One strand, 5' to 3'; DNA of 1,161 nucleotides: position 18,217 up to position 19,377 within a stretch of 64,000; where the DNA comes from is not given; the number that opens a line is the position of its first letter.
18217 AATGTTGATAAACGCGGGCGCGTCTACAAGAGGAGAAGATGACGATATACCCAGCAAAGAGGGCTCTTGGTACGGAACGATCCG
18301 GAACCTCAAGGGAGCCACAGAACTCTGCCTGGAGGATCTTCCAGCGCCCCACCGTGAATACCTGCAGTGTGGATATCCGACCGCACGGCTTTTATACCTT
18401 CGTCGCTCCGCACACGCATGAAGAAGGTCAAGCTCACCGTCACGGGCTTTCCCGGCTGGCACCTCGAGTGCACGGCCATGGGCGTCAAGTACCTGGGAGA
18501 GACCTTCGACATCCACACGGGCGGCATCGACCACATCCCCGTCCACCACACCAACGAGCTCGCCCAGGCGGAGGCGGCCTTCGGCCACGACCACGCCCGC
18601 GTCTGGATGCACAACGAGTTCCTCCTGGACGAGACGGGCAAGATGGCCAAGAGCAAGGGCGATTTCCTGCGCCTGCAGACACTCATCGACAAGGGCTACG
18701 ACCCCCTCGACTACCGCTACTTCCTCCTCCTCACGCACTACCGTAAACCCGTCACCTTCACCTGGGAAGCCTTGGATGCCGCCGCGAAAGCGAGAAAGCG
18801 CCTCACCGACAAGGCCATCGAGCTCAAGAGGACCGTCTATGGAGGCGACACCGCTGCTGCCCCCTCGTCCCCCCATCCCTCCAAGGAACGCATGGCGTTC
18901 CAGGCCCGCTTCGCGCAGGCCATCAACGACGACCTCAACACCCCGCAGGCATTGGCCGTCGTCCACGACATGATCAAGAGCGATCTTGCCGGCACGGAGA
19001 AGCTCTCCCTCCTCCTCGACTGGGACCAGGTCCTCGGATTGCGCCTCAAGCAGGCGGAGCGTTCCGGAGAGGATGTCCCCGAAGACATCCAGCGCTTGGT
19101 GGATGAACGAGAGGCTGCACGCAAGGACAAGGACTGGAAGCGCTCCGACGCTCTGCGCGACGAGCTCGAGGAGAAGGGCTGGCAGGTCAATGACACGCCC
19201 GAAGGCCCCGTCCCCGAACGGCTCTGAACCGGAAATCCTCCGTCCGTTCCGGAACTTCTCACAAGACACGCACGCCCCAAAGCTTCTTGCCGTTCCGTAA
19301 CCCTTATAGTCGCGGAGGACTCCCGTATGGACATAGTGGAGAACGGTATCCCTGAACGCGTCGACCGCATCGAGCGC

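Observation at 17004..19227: cysS is split into two independently initiated halves with a relBE toxin-antitoxin cassette between them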

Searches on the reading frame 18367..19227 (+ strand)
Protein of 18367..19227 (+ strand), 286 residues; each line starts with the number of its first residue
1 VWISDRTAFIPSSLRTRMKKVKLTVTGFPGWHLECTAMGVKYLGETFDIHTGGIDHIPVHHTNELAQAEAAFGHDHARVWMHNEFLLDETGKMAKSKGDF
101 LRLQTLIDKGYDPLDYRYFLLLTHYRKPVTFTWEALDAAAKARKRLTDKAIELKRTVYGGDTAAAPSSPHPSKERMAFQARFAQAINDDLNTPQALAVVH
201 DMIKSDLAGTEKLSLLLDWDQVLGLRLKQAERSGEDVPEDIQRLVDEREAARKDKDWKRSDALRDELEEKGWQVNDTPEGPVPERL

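Call 5: search_protein_families(library=pfam, proteins=[window:18367-19227:+], max_evalue=0.01)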
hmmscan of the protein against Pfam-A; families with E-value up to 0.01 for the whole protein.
window:18367-19227:+ (286 aa): 5 families
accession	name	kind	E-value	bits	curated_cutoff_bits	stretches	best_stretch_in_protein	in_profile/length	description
PF01406.26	tRNA-synt_1e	-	2e-33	116.5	27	1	26-140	187-300/301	tRNA synthetases class I (C) catalytic domain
PF23493.1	CysS_C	-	2.7e-08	34.2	23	1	236-277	3-44/51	Cysteinyl-tRNA ligase anticodon binding domain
PF09190.17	DALR_2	-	4.8e-08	33.9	22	1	181-204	1-24/57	DALR domain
PF09334.17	tRNA-synt_1g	-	0.00059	19.1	20.1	1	59-148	294-381/391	tRNA synthetases class I (M)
PF08645.17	PNK3P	-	0.0033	17.6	22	1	123-194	92-158/161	Polynucleotide kinase 3 phosphatase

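Call 55: find_homologous_proteins(query=window:18418-19227:+)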
Query window:18418-19227:+ (269 aa): 7988 proteins with E <= 0.001 among 8000 candidates; the best 120 are listed.
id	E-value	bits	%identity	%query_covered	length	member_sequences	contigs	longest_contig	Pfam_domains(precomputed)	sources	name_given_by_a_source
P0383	4.4e-180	615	100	100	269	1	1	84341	PF01406.26,PF23493.2,PF09190.18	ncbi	-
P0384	1.7e-119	416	68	98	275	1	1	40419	PF01406.26,PF23493.2,PF09190.18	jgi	jgi:cysteinyl-tRNA synthetase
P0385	8.3e-108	378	64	99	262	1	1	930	PF01406.26,PF23493.2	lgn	-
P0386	2.2e-107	376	64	96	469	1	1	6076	PF09334.18,PF01406.26,PF23493.2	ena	-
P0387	1.5e-106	374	66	96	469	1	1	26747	PF09334.18,PF01406.26,PF23493.2,PF00133.29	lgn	-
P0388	2.1e-106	373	66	96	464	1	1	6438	PF09334.18,PF01406.26,PF23493.2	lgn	-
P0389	1.3e-105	371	64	96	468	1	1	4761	PF09334.18,PF01406.26,PF23493.2,PF00133.29,PF09190.18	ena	-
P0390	4.4e-104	366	63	97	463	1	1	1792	PF09334.18,PF01406.26,PF23493.2,PF01921.25,PF09190.18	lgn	-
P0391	5.3e-103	362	63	97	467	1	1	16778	PF09334.18,PF01406.26,PF23493.2,PF09190.18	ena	-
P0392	1.4e-102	361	63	95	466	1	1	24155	PF09334.18,PF01406.26,PF23493.2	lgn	-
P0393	2.9e-101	356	61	95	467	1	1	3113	PF09334.18,PF01406.26,PF23493.2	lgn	-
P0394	1.8e-100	354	64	95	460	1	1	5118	PF09334.18,PF01406.26,PF23493.2,PF01921.25,PF09190.18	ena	-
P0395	2.7e-99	350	62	95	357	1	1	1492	PF01406.26,PF09190.18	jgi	jgi:cysteinyl-tRNA synthetase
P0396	4.0e-98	346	61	95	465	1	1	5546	PF09334.18,PF01406.26,PF23493.2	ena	-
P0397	4.0e-98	346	61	95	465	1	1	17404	PF09334.18,PF01406.26,PF23493.2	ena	-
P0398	3.9e-97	343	59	97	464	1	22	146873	PF09334.18,PF01406.26,PF23493.2,PF09190.18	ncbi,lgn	ncbi:MAG: cysteine--tRNA ligase [Candidatus Woesearchaeota archaeon]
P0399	8.9e-94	332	59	97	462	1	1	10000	PF09334.18,PF01406.26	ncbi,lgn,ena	-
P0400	6.7e-91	322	59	94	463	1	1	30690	PF09334.18,PF01406.26,PF23493.2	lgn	-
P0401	1.1e-83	299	53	97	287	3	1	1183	PF01406.26,PF23493.2,PF09190.18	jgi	-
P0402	3.4e-83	297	53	97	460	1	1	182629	PF09334.18,PF01406.26,PF23493.2,PF01921.25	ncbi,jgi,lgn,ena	-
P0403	5.4e-82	293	53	97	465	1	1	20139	PF09334.18,PF01406.26,PF23493.2,PF09190.18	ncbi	ncbi:MAG: cysteine--tRNA ligase [Candidatus Eremiobacterota bacterium]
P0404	6.4e-82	293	53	94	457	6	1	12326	PF09334.18,PF01406.26,PF01921.25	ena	-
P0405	7.4e-82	293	51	94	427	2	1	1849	PF09334.18,PF01406.26,PF09190.18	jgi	-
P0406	1.0e-81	292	52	97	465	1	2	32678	PF09334.18,PF01406.26,PF23493.2,PF09190.18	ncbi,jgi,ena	-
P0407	1.3e-81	292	52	97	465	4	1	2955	PF09334.18,PF01406.26,PF23493.2,PF09190.18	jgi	-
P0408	1.3e-81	292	51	97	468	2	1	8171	PF09334.18,PF01406.26,PF23493.2,PF01921.25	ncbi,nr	ncbi:cysteine--tRNA ligase [Candidatus Woesearchaeota archaeon]|nr:cysteine--tRNA ligase [Candidatus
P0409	2.5e-81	291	51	95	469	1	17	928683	PF09334.18,PF01406.26,PF01921.25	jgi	jgi:cysteinyl-tRNA synthetase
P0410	3.3e-81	291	52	97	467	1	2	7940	PF09334.18,PF01406.26,PF23493.2,PF01921.25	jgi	jgi:cysteinyl-tRNA synthetase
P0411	6.3e-81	290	53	96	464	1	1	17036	PF09334.18,PF01406.26,PF23493.2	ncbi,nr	ncbi:MAG: cysteine--tRNA ligase [Candidatus Nanoarchaeia archaeon]|nr:cysteine--tRNA ligase [Candida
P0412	1.0e-80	289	52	94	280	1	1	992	PF09334.18,PF01406.26,PF09190.18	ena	-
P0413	1.0e-80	289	51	95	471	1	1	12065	PF09334.18,PF01406.26,PF01921.25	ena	-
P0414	1.1e-80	289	52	97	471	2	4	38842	PF09334.18,PF01406.26,PF23493.2,PF01921.25,PF09190.18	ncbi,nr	ncbi:MAG: cysteine--tRNA ligase [Nanoarchaeota archaeon]|nr:cysteine--tRNA ligase [Nanoarchaeota arc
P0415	1.1e-80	289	53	97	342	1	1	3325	PF01406.26,PF23493.2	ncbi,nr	ncbi:cysteine--tRNA ligase, partial [Candidatus Woesearchaeota archaeon]|nr:cysteine--tRNA ligase [C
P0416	1.2e-80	289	54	94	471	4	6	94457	PF09334.18,PF01406.26,PF01921.25,PF00133.29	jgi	jgi:cysteinyl-tRNA synthetase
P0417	1.2e-80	289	51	97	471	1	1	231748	PF09334.18,PF01406.26,PF23493.2,PF09190.18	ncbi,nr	ncbi:cysteine--tRNA ligase [Candidatus Woesearchaeota archaeon]|nr:cysteine--tRNA ligase [Candidatus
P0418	1.6e-80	288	52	97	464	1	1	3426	PF09334.18,PF01406.26,PF23493.2,PF01921.25,PF09190.18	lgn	-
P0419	2.1e-80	288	52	97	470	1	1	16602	PF09334.18,PF01406.26,PF23493.2,PF01921.25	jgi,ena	-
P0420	3.2e-80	287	52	94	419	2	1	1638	PF09334.18,PF01406.26,PF09190.18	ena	-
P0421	3.5e-80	287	50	95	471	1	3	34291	PF09334.18,PF01406.26,PF01921.25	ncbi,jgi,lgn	ncbi:MAG: cysteine--tRNA ligase [Ignavibacteria bacterium]|jgi:cysteinyl-tRNA synthetase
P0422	7.0e-80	286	51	95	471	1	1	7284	PF09334.18,PF01406.26,PF01921.25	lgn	-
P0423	1.1e-79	286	52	97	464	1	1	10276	PF09334.18,PF01406.26,PF23493.2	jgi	jgi:cysteinyl-tRNA synthetase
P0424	1.2e-79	286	51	97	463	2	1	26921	PF09334.18,PF01406.26,PF23493.2,PF09190.18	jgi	jgi:cysteinyl-tRNA synthetase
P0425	1.4e-79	285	51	97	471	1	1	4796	PF09334.18,PF01406.26,PF23493.2,PF01921.25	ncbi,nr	ncbi:cysteine--tRNA ligase [Candidatus Woesearchaeota archaeon]|nr:cysteine--tRNA ligase [Candidatus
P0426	1.7e-79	285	52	95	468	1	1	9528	PF09334.18,PF01406.26,PF01921.25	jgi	jgi:cysteinyl-tRNA synthetase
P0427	3.8e-79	284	49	96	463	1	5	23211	PF09334.18,PF01406.26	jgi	-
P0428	6.6e-79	283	51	96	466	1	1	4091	PF09334.18,PF01406.26,PF23493.2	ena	-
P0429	9.5e-79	283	52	96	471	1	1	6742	PF09334.18,PF01406.26,PF23493.2,PF01921.25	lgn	-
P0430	9.5e-79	283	52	96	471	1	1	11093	PF09334.18,PF01406.26,PF23493.2,PF01921.25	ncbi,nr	ncbi:cysteine--tRNA ligase [Candidatus Woesearchaeota archaeon]|nr:MAG: cysteine--tRNA ligase [Candi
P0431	1.3e-78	282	55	94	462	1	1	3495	PF09334.18,PF01406.26,PF23493.2,PF09190.18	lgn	-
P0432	1.7e-78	282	53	94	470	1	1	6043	PF09334.18,PF01406.26,PF23493.2,PF01921.25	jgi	-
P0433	2.1e-78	281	49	97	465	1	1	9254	PF09334.18,PF01406.26,PF23493.2,PF09190.18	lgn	-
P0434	2.9e-78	281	52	97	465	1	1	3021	PF09334.18,PF01406.26,PF23493.2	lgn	-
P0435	3.5e-78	281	54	94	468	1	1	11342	PF09334.18,PF01406.26,PF09190.18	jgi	-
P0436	4.9e-78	280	52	96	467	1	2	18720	PF09334.18,PF01406.26,PF23493.2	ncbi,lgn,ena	-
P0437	5.1e-78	280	51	97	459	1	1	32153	PF09334.18,PF01406.26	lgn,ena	-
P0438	5.1e-78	280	55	96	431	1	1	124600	PF09334.18,PF01406.26,PF23493.2,PF01921.25,PF09190.18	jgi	jgi:cysteinyl-tRNA synthetase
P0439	5.6e-78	280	51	97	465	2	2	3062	PF01406.26,PF23493.2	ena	-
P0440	5.7e-78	280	52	96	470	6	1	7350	PF09334.18,PF01406.26,PF23493.2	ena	-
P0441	5.7e-78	280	55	94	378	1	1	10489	PF09334.18,PF01406.26,PF09190.18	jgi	-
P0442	5.7e-78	280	52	96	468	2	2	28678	PF09334.18,PF01406.26,PF23493.2,PF01921.25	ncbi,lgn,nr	ncbi:cysteine--tRNA ligase [Candidatus Woesearchaeota archaeon]|nr:cysteine--tRNA ligase [Candidatus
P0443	5.8e-78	280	51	97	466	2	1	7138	PF09334.18,PF01406.26,PF23493.2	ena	-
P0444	6.4e-78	280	50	97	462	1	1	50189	PF09334.18,PF01406.26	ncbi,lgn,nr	ncbi:cysteine--tRNA ligase [Candidatus Woesearchaeota archaeon]|nr:cysteine--tRNA ligase [Candidatus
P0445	6.7e-78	280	55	94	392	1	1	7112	PF09334.18,PF01406.26,PF09190.18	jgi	-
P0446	6.8e-78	280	52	94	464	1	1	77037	PF09334.18,PF01406.26,PF23493.2,PF01921.25,PF09190.18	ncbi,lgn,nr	ncbi:MAG: cysteine--tRNA ligase [Candidatus Nanoarchaeia archaeon]|nr:cysteine--tRNA ligase [Candida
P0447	7.0e-78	280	53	97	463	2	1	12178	PF09334.18,PF01406.26,PF23493.2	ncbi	-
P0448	8.6e-78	279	50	95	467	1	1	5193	PF09334.18,PF01406.26,PF23493.2,PF00133.29,PF09190.18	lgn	-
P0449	8.8e-78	279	55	94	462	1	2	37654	PF09334.18,PF01406.26,PF09190.18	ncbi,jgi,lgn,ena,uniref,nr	ncbi:MAG TPA: cysteine--tRNA ligase [Mesotoga infera]|uniref:Cysteine--tRNA ligase n=1 Tax=Mesotoga 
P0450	9.0e-78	279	55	94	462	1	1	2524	PF09334.18,PF01406.26,PF09190.18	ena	-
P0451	9.0e-78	279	55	94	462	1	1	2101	PF09334.18,PF01406.26,PF09190.18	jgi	-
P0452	9.1e-78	279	55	94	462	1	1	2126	PF09334.18,PF01406.26,PF09190.18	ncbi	-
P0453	9.2e-78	279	55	94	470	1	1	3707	PF09334.18,PF01406.26,PF09190.18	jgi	-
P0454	9.3e-78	279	53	96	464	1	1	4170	PF09334.18,PF01406.26,PF23493.2,PF01921.25,PF09190.18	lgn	-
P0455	1.0e-77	279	55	94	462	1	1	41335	PF09334.18,PF01406.26,PF00133.29,PF09190.18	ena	-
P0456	1.0e-77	279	55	94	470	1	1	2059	PF09334.18,PF01406.26,PF09190.18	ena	-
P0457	1.1e-77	279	55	94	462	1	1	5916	PF09334.18,PF01406.26,PF09190.18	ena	-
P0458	1.1e-77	279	55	94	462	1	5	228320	PF09334.18,PF01406.26,PF09190.18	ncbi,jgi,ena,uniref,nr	ncbi:cysteine--tRNA ligase [Mesotoga sp. Brook.08.YT.4.2.5.1]|uniref:cysteine--tRNA ligase n=1 Tax=u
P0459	1.1e-77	279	55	94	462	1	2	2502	PF09334.18,PF01406.26,PF00133.29,PF09190.18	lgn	-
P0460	1.1e-77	279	55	94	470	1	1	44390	PF09334.18,PF01406.26,PF09190.18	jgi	jgi:cysteinyl-tRNA synthetase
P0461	1.2e-77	279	51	94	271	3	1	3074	PF01406.26,PF23493.2,PF09190.18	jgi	jgi:cysteinyl-tRNA synthetase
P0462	1.2e-77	279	55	94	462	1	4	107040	PF09334.18,PF01406.26,PF09190.18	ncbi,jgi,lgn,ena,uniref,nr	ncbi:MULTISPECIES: cysteine--tRNA ligase [unclassified Mesotoga]|uniref:cysteine--tRNA ligase n=1 Ta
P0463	1.2e-77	279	52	94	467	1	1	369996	PF09334.18,PF01406.26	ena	-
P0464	1.2e-77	279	55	94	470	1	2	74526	PF09334.18,PF01406.26,PF09190.18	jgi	jgi:cysteinyl-tRNA synthetase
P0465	1.3e-77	279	50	97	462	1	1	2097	PF09334.18,PF01406.26,PF23493.2,PF01921.25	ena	-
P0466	1.4e-77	279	53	97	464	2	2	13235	PF09334.18,PF01406.26,PF23493.2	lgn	-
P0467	1.4e-77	279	55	94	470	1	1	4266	PF09334.18,PF01406.26,PF09190.18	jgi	-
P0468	1.4e-77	279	50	97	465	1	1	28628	PF09334.18,PF01406.26,PF09190.18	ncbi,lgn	-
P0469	1.6e-77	279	51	96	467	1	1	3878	PF09334.18,PF01406.26,PF23493.2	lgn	-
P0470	1.7e-77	279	52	94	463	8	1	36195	PF09334.18,PF01406.26,PF09190.18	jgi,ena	-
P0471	1.7e-77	278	52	98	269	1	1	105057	PF01406.26,PF23493.2,PF09190.18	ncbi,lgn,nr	ncbi:hypothetical protein HYU22_00775 [Candidatus Woesearchaeota archaeon]|nr:hypothetical protein [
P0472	1.9e-77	278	55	94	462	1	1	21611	PF09334.18,PF01406.26,PF09190.18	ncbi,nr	ncbi:cysteine--tRNA ligase [Mesotoga sp. SC_3PWM13N19]|nr:cysteine--tRNA ligase [Mesotoga sp. SC_3PW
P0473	2.0e-77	278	50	94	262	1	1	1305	PF01406.26,PF23493.2,PF09190.18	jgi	jgi:cysteinyl-tRNA synthetase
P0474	2.0e-77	278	55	94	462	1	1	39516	PF09334.18,PF01406.26,PF09190.18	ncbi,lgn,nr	ncbi:cysteine--tRNA ligase [Mesotoga sp. SC_NapDC]|nr:cysteine--tRNA ligase [Mesotoga sp. SC_NapDC]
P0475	2.1e-77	278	53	95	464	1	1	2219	PF09334.18,PF01406.26,PF23493.2,PF01921.25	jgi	-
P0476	2.2e-77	278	53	97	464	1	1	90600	PF09334.18,PF01406.26,PF01921.25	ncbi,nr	ncbi:cysteine--tRNA ligase [Candidatus Woesearchaeota archaeon]|nr:cysteine--tRNA ligase [Candidatus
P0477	2.2e-77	278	52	95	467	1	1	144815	PF09334.18,PF01406.26,PF23493.2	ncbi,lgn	-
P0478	2.2e-77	278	49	93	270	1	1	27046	PF01406.26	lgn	-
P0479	2.3e-77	278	54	94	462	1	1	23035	PF09334.18,PF01406.26,PF00133.29,PF09190.18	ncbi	-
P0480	2.3e-77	278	55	94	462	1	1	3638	PF09334.18,PF01406.26,PF00133.29,PF09190.18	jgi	-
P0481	2.4e-77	278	51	95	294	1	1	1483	PF01406.26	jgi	jgi:cysteinyl-tRNA synthetase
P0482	2.5e-77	278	53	95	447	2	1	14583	PF09334.18,PF01406.26,PF23493.2,PF01921.25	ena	-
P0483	2.6e-77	278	50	94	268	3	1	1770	PF01406.26,PF09190.18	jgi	jgi:cysteinyl-tRNA synthetase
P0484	3.3e-77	278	54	94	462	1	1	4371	PF09334.18,PF01406.26,PF09190.18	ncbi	-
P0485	3.4e-77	277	54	94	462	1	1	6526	PF09334.18,PF01406.26,PF09190.18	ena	-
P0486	3.5e-77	277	54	94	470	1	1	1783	PF09334.18,PF01406.26,PF09190.18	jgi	-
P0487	3.5e-77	277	54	94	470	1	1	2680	PF09334.18,PF01406.26,PF09190.18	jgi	-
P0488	3.5e-77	277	54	94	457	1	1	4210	PF09334.18,PF01406.26,PF23493.2,PF01921.25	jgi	-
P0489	3.8e-77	277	54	94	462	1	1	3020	PF09334.18,PF01406.26,PF00133.29,PF09190.18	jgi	-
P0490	4.4e-77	277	52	94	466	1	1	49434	PF09334.18,PF01406.26,PF23493.2,PF09190.18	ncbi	-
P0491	4.6e-77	277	52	94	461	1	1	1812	PF09334.18,PF01406.26,PF23493.2,PF01921.25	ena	-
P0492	4.8e-77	277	54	94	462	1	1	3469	PF09334.18,PF01406.26,PF09190.18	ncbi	-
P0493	4.8e-77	277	50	98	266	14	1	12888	PF01406.26,PF23493.2,PF09190.18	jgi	jgi:cysteinyl-tRNA synthetase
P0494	4.8e-77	277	51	97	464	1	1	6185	PF09334.18,PF01406.26,PF01921.25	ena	-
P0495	5.4e-77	277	54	94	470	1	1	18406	PF09334.18,PF01406.26,PF09190.18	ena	-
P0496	5.8e-77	277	54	94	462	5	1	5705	PF09334.18,PF01406.26,PF00133.29,PF09190.18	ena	-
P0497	5.9e-77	277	54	94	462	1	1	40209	PF09334.18,PF01406.26,PF09190.18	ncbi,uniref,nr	ncbi:cysteine--tRNA ligase [Mesotoga sp. UBA5825]|uniref:cysteine--tRNA ligase n=1 Tax=Mesotoga sp. 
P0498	6.4e-77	277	54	94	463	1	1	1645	PF09334.18,PF01406.26,PF23493.2,PF01921.25,PF09190.18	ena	-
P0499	6.7e-77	277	49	97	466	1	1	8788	PF09334.18,PF01406.26,PF23493.2,PF01921.25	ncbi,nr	ncbi:cysteine--tRNA ligase [Candidatus Woesearchaeota archaeon]|nr:cysteine--tRNA ligase [Candidatus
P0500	6.8e-77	277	50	94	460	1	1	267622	PF09334.18,PF01406.26,PF23493.2,PF01921.25,PF00750.26,PF09190.18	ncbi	-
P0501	7.2e-77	276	53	94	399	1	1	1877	PF09334.18,PF01406.26,PF09190.18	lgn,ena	-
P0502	7.3e-77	276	50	95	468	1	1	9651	PF09334.18,PF01406.26,PF23493.2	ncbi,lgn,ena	-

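Call 57: find_encoding_contigs(protein=P0478, flank=4000, max_places=1)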
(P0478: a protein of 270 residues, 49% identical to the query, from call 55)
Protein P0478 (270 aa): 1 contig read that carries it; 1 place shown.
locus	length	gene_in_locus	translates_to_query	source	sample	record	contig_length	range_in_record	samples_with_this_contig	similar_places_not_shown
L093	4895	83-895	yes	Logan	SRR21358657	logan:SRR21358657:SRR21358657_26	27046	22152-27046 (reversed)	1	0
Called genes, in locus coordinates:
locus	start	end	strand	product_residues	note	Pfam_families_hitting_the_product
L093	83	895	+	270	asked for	PF01406:tRNA-synt_1e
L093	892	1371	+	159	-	PF06445:GyrI-like, PF14526:Cass2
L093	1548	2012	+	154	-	-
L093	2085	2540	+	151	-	PF10604:Polyketide_cyc2, PF03364:Polyketide_cyc (faint)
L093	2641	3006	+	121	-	-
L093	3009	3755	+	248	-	PF02678:Pirin, PF07883:Cupin_2 (faint)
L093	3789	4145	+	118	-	-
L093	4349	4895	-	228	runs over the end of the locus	PF18912:DZR_2 (weak), PF00156:Pribosyltran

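Call 59: search_solved_structures(query=window:18418-19227:+, show_alignments=1)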
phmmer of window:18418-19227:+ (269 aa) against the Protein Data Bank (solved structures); distinct sequences matched with E-value up to 0.001: 8.
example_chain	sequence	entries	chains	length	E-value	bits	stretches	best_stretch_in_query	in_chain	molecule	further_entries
3sp1_A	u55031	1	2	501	2.5e-48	168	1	10-264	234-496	Cysteinyl-tRNA synthetase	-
1li5_A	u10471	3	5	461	2.3e-41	145.2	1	10-264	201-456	CYSTEINYL-TRNA SYNTHETASE | Cysteine--tRNA ligase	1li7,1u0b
8qhp_A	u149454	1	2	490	3.5e-39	138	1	10-260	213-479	Cysteine--tRNA ligase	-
3tqo_A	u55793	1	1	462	6.8e-35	124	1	10-263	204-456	Cysteinyl-tRNA synthetase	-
6ujd_A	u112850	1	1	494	4.2e-32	114.8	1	9-263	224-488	Cysteine--tRNA ligase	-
9yru_A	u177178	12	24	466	1.1e-16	64.3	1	10-112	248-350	Cysteine--tRNA ligase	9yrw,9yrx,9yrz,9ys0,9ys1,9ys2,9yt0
8hfm_A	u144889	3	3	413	1.5e-16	63.8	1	10-182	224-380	L-cysteine:1D-myo-inositol 2-amino-2-deoxy-alpha-D-glucopyranoside ligase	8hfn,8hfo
3c8z_A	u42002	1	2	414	1.5e-16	63.8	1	10-182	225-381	Cysteinyl-tRNA synthetase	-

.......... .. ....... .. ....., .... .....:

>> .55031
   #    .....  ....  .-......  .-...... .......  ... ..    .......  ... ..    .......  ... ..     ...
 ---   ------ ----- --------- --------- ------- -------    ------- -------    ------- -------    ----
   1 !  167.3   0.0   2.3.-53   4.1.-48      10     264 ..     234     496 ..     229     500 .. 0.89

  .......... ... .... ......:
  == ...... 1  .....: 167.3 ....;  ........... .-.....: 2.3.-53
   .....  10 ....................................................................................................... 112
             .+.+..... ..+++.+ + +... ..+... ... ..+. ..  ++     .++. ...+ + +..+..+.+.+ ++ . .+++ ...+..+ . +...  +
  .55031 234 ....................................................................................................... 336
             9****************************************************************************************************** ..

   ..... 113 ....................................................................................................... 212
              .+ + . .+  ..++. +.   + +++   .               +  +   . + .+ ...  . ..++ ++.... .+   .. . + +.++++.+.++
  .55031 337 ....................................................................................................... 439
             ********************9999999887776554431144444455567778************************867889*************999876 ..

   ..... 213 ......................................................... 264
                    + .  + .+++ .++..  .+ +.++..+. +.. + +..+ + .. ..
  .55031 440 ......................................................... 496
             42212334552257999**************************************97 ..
